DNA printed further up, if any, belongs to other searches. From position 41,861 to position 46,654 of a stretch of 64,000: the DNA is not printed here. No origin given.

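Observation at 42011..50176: Three adjacent genes assembled from shuffled shared modules: A = unique N-terminus + (module of B) + (membrane/EF-hand tail of C)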

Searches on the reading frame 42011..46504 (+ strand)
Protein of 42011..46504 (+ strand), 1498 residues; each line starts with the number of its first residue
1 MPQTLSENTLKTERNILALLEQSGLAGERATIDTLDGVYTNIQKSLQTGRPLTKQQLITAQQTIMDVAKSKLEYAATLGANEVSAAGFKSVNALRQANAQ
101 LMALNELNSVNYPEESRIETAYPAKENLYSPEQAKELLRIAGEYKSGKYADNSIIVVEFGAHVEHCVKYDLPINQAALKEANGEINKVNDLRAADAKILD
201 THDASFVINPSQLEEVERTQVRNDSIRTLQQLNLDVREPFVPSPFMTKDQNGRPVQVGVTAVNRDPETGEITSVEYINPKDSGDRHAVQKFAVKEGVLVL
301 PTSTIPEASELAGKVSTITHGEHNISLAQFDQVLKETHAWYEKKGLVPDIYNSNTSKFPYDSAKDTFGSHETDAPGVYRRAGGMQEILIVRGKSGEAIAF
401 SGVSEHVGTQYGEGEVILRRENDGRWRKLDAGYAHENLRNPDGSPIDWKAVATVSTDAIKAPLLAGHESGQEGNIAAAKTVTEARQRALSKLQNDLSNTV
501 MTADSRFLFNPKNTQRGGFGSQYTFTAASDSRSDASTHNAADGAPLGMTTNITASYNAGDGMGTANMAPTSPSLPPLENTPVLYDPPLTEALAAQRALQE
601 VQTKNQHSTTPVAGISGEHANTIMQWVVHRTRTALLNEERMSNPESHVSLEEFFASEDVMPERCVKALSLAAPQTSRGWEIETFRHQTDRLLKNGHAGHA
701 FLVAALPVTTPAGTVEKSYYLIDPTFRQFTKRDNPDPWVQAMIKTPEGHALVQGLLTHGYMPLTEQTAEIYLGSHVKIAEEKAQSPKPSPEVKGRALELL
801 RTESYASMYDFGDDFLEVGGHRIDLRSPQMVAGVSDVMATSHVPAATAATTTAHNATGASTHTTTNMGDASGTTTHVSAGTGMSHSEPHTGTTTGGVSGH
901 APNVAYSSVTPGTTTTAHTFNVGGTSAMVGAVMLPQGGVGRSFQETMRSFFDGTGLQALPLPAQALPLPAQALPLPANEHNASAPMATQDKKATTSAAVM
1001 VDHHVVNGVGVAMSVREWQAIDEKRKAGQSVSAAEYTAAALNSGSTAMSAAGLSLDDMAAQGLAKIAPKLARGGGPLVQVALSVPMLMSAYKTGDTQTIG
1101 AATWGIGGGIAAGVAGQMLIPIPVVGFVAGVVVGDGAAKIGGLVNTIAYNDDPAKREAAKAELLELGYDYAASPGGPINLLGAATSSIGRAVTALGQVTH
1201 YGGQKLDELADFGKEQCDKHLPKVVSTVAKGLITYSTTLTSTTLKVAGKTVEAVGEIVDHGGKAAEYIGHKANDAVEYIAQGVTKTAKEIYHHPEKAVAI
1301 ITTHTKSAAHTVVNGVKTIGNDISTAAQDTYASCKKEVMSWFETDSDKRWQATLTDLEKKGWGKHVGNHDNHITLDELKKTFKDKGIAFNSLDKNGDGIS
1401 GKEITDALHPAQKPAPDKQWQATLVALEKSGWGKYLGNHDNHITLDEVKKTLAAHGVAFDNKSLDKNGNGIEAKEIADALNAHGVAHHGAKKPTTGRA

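Call 5: search_protein_families(library=pfam, proteins=[window:42011-46504:+], max_evalue=1)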
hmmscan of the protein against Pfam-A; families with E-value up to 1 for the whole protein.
window:42011-46504:+ (1498 aa): 4 families
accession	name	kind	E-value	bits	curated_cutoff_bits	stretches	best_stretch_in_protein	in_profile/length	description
PF13405.12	EF-hand_6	-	1.7e-06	27.7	25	0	1388-1408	5-26/30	EF-hand domain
PF13499.12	EF-hand_7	-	0.029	15.2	30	0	1438-1462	14-40/67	EF-hand domain pair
PF13202.12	EF-hand_5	-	0.064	13.2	25.9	0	1388-1398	4-14/25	EF hand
PF00036.39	EF-hand_1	-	0.23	11.6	25.4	0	1368-1383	12-27/29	EF hand domain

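Call 6: search_protein_families(library=ncbifam, proteins=[window:42011-46504:+], max_evalue=1)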
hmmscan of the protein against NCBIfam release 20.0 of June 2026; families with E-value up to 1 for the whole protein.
window:42011-46504:+ (1498 aa): 1 family
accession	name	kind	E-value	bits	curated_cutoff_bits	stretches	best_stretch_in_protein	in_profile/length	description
NF041410.1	XopAW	subfamily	0.051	13.3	120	1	1369-1431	116-175/235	XopAW family type III secretion system calcium-binding effector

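Call 8: search_solved_structures(query=window:42011-46504:+, max_evalue=1)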
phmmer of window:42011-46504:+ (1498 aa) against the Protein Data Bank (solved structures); distinct sequences matched with E-value up to 1: 1.
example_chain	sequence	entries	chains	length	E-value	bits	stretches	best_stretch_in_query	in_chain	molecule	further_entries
9if7_LS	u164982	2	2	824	0.73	10.4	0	798-938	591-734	Crooked neck-like protein 1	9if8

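Call 10: find_homologous_proteins(query=window:42011-46504:+)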
Query window:42011-46504:+ (1498 aa): 2 proteins with E <= 0.001 among 8000 candidates.
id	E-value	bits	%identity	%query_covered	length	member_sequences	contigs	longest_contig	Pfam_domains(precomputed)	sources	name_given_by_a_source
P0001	0.0e+0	3361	100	100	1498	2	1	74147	PF13405.13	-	-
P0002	9.1e-60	221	50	16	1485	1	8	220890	-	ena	-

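Call 12: find_encoding_contigs(protein=P0002, flank=10000, max_places=4)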
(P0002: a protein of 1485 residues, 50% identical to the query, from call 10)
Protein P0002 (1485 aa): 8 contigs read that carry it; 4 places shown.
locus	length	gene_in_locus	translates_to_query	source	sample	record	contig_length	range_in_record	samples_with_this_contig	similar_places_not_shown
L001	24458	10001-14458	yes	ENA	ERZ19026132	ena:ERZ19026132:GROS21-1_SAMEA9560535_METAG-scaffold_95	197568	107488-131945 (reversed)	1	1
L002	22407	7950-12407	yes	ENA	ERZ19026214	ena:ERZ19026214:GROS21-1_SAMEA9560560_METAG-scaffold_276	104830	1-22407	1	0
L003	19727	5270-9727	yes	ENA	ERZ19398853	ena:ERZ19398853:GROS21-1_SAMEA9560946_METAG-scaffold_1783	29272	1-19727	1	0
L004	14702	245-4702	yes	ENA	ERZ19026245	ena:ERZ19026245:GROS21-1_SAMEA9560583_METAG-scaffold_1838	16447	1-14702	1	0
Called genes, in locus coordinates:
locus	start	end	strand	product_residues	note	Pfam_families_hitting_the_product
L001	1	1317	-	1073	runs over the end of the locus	-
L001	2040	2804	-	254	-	PF00300:His_Phos_1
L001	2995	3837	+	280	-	-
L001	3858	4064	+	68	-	-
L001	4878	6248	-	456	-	PF00155:Aminotran_1_2 (weak), PF01041:DegT_DnrJ_EryC1, PF00266:Aminotran_5 (weak)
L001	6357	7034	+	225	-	PF01636:APH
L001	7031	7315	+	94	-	-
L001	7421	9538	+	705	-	-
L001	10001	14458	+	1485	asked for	-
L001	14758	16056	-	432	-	-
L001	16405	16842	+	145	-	-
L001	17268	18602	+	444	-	PF00152:tRNA-synt_2 (faint), PF13393:tRNA-synt_His, PF00587:tRNA-synt_2b (weak)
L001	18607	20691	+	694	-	PF01757:Acyl_transf_3, PF19040:SGNH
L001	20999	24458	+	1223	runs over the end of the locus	-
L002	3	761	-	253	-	?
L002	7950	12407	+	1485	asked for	-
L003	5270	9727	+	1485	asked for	-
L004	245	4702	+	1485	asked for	-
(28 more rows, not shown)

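Call 46: search_protein_families(library=pfam, proteins=[P0002], max_evalue=0.01)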
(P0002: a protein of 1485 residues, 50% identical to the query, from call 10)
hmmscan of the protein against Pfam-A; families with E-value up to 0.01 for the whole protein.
P0002 (1485 aa): 0 families

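Call 92: search_protein_families(library=phrogs, proteins=[window:42011-46504:+, P0002], max_evalue=0.01)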
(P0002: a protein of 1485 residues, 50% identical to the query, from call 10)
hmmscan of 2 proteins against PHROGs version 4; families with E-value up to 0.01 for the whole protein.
window:42011-46504:+ (1498 aa): 2 families
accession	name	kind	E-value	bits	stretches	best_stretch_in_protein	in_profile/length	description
phrog_1047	-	tail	2.4e-06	26.9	1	839-1146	693-901/1251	tail associated lysin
phrog_8214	-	transcription regulation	7e-06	27.1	0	1423-1462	58-97/120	Arc-like repressor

P0002 (1485 aa): 0 families

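Call 93: search_protein_families(library=padloc, proteins=[window:42011-46504:+, P0002], max_evalue=0.01)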
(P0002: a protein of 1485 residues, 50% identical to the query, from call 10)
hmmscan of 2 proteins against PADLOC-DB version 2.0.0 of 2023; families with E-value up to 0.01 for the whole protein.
window:42011-46504:+ (1498 aa): 2 families
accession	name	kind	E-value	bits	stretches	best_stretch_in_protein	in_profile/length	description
PDLC00640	ZorA2|ZorA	-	0.00028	17.7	1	1187-1337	342-484/590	MotA/ExbB/TolQ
PDLC04409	PDC-M09B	-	0.00046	16.9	1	1111-1141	358-388/480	-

P0002 (1485 aa): 0 families
